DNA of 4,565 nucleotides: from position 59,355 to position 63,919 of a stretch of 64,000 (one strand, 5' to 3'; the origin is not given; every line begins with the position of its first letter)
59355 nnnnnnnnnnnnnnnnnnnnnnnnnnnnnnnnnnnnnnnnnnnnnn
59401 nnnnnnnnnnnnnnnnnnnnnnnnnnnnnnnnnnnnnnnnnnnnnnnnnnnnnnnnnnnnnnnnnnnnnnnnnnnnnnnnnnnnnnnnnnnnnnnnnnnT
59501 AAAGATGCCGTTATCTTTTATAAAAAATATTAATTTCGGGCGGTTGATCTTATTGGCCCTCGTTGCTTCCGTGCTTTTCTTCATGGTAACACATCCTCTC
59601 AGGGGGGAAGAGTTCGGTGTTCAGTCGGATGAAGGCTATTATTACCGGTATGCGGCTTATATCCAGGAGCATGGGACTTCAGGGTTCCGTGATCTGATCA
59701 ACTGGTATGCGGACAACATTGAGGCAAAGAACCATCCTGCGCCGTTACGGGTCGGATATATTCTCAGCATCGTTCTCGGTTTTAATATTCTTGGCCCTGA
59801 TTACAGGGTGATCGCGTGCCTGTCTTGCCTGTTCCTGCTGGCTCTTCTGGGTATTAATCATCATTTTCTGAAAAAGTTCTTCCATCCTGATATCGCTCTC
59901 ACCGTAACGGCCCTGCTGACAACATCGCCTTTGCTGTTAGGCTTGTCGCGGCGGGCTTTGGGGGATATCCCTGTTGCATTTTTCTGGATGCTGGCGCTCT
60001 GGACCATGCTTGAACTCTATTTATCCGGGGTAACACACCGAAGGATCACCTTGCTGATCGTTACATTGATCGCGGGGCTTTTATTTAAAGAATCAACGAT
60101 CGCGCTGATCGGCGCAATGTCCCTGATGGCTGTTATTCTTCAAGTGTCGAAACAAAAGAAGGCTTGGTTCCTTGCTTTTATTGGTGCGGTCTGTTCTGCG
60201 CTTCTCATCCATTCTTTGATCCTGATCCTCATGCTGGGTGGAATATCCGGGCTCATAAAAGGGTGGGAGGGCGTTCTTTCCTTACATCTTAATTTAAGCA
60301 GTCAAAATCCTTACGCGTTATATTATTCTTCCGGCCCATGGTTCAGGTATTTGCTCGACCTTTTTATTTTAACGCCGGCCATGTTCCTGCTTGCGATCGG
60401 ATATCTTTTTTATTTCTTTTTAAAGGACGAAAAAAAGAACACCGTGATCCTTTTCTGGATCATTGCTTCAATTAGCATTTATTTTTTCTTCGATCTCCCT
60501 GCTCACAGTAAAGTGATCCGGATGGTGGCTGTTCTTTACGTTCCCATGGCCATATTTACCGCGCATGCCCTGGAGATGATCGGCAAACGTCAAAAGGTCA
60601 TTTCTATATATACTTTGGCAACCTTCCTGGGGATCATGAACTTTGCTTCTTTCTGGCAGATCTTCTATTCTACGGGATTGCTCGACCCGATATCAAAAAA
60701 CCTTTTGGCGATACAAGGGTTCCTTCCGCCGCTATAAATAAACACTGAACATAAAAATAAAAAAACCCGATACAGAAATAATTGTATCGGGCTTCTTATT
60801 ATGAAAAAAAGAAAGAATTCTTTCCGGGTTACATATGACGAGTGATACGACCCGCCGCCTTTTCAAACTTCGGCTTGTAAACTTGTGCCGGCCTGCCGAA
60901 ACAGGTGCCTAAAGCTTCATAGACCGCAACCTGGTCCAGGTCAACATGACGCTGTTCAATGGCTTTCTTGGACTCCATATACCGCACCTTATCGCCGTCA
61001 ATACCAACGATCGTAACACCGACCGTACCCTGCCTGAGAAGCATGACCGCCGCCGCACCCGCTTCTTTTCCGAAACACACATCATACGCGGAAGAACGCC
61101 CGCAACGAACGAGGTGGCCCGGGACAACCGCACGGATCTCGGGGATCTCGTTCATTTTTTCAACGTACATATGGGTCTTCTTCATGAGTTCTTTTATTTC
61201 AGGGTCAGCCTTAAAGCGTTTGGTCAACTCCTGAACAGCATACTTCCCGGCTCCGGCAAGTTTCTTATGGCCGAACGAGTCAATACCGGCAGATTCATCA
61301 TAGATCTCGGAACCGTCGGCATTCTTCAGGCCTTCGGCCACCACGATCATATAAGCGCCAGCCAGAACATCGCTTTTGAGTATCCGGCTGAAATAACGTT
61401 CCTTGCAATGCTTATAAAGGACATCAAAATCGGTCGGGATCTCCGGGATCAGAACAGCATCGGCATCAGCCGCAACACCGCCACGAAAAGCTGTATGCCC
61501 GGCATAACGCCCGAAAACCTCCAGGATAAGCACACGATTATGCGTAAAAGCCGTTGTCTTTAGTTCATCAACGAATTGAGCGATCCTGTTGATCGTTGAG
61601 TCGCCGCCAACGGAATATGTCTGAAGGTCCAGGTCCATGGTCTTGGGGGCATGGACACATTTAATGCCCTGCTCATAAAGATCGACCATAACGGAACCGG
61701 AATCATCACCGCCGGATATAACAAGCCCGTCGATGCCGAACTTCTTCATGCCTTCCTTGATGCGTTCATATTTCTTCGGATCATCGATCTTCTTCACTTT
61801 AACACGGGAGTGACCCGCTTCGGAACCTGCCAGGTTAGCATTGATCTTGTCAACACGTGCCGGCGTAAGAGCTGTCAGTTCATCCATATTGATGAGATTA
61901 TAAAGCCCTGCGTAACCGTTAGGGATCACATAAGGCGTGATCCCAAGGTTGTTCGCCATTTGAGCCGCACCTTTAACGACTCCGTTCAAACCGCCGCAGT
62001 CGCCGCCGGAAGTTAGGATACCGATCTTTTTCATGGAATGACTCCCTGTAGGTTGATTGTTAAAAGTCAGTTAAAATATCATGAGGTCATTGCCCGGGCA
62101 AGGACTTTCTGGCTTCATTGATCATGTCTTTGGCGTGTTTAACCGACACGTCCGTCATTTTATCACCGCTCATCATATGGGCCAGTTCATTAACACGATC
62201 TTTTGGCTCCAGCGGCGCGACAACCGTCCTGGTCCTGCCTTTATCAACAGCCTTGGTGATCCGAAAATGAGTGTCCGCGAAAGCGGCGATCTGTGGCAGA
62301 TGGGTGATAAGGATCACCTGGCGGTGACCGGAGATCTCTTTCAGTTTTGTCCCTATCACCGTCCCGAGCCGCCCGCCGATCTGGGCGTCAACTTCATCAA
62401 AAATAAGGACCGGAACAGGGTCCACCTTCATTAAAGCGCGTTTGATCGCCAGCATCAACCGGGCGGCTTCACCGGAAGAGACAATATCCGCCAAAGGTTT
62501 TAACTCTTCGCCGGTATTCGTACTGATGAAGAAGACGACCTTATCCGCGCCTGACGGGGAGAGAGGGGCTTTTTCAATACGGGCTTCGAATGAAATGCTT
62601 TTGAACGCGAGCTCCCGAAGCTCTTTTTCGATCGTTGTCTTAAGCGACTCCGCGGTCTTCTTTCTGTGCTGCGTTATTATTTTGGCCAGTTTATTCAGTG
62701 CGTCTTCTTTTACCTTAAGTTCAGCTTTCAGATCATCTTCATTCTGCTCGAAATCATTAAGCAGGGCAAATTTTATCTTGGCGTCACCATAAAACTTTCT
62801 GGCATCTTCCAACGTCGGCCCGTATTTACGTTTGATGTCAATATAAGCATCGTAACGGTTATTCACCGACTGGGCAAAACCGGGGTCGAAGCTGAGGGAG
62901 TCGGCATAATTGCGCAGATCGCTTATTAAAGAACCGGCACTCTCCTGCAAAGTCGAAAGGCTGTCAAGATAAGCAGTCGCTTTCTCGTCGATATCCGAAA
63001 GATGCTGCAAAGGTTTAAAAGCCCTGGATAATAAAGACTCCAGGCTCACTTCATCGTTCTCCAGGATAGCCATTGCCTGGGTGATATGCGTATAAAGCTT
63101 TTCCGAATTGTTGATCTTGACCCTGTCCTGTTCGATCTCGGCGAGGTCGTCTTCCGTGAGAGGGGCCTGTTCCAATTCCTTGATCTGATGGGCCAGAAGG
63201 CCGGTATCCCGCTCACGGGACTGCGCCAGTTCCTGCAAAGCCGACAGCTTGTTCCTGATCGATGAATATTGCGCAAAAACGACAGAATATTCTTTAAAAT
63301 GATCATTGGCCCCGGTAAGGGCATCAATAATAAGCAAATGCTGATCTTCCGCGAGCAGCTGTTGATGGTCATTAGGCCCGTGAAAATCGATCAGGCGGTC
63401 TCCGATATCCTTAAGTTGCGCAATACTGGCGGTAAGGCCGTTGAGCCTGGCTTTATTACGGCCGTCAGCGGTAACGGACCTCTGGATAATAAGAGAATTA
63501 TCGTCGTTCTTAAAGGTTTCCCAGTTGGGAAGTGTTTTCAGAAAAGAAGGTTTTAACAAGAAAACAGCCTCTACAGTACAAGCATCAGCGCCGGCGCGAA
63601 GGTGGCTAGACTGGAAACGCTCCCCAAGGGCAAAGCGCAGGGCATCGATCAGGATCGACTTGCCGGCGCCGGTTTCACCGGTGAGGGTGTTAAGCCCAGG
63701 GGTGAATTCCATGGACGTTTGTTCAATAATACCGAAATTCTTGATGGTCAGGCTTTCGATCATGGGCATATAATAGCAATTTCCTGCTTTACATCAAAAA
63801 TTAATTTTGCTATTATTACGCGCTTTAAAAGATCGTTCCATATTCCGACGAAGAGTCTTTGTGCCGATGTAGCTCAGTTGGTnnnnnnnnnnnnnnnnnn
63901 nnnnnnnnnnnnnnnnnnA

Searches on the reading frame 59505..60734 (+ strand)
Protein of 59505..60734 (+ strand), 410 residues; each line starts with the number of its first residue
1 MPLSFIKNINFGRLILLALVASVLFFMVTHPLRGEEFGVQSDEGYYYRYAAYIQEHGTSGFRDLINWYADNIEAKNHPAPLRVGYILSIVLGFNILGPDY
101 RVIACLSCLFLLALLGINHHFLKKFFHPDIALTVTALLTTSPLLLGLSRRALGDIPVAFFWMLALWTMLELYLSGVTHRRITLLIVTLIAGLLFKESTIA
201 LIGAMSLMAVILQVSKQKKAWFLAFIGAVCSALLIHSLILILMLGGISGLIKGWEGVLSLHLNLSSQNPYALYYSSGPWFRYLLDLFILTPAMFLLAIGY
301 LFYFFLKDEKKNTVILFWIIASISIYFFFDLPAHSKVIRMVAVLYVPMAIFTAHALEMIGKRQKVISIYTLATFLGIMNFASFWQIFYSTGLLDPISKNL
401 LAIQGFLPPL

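Call 69: search_protein_families(library=pfam, proteins=[window:59505-60734:+], max_evalue=0.0001)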
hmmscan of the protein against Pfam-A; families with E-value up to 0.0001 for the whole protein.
window:59505-60734:+ (410 aa): 1 family
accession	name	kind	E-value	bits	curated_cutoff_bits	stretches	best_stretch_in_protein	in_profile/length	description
PF13231.12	PMT_2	-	3e-06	28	26.1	1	89-231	10-154/160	Dolichyl-phosphate-mannose-protein mannosyltransferase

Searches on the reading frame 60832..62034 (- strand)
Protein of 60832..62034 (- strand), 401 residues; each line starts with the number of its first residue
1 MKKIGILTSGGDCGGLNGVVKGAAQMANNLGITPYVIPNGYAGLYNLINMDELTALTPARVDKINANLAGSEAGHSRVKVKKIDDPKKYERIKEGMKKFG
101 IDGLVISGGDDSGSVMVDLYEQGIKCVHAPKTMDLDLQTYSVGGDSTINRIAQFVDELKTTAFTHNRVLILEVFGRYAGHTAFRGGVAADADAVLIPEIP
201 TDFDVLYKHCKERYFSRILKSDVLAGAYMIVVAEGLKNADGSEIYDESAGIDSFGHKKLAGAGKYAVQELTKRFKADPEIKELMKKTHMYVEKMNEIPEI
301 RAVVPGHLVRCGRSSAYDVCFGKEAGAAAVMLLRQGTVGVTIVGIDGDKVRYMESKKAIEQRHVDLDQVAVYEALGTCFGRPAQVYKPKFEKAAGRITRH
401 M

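Call 69: search_protein_families(library=pfam, proteins=[window:60832-62034:-], max_evalue=0.0001)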
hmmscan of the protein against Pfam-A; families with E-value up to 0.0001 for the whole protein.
window:60832-62034:- (401 aa): 1 family
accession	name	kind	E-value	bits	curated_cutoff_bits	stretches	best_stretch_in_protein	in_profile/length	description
PF00365.25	PFK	-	3.6e-61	207.4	30.9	1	3-332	1-276/277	Phosphofructokinase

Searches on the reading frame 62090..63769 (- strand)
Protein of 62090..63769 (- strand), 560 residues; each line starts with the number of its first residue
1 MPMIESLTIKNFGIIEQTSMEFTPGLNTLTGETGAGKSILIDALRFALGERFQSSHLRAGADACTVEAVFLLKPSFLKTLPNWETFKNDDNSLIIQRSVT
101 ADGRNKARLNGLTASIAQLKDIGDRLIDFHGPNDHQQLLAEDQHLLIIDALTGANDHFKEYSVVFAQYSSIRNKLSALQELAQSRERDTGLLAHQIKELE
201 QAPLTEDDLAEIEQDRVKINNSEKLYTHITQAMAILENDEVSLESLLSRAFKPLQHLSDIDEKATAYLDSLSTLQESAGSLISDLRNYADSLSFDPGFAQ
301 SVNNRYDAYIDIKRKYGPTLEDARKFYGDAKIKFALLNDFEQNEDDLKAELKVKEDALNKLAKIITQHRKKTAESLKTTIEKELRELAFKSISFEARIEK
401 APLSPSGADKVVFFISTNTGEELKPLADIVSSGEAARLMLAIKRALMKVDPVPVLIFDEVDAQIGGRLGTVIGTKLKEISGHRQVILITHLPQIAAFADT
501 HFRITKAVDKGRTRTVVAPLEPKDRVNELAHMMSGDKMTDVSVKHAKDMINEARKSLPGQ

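Call 69: search_protein_families(library=pfam, proteins=[window:62090-63769:-], max_evalue=0.0001)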
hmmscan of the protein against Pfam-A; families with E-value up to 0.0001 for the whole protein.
window:62090-63769:- (560 aa): 5 families
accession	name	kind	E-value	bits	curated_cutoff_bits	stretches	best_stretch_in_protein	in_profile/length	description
PF02463.25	SMC_N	-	2.5e-23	83.1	40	1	3-507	1-214/220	RecF/RecN/SMC N terminal domain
PF13476.12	AAA_23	-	8.9e-15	56.3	27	1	6-221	1-181/201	AAA domain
PF13175.12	AAA_15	-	6.8e-12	46.1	32.1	1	3-495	1-374/374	AAA ATPase domain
PF13304.12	AAA_21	-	1.2e-06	29.3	27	0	26-54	1-32/304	AAA domain, putative AbiEii toxin, Type IV TA system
PF13555.12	AAA_29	-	6.9e-06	26.2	27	1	5-47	2-45/61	P-loop containing region of AAA domain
